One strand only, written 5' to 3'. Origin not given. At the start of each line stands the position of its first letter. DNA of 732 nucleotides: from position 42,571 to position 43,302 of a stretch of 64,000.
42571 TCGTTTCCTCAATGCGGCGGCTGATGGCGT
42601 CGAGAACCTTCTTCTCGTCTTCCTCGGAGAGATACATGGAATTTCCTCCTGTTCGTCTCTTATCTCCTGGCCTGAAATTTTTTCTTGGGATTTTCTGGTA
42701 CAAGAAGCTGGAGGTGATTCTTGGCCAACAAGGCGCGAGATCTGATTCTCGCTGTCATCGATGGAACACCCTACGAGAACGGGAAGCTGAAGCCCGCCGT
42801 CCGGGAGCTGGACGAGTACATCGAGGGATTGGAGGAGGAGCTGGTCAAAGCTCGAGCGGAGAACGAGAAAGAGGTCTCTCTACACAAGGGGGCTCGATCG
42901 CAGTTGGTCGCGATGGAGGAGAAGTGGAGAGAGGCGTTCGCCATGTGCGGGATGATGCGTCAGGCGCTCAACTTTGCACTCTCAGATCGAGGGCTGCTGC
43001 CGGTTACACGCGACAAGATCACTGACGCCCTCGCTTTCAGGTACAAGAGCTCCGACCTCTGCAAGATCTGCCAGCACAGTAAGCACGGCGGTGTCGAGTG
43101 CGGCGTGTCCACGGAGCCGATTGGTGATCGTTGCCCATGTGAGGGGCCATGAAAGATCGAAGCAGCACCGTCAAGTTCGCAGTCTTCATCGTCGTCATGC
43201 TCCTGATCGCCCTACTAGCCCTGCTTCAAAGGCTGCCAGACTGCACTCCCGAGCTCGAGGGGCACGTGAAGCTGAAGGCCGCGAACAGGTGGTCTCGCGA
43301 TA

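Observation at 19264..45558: A conserved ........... element sits just upstream of the SD of more than 20 genes, a candidate phage-specific promoter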

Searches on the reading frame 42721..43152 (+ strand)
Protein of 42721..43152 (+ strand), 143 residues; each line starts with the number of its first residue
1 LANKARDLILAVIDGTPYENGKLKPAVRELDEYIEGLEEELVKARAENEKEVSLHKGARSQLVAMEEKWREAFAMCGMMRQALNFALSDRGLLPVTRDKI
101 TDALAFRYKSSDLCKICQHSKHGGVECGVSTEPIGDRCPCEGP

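Call 19: search_protein_families(library=pfam, max_evalue=0.01, proteins=[window:42721-43152:+])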
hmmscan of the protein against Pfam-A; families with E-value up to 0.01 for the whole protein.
window:42721-43152:+ (143 aa): 1 family
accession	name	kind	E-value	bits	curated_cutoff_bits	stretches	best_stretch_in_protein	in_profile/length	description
PF06698.16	DUF1192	-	0.007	16.9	25.5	0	27-59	22-54/58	Protein of unknown function (DUF1192)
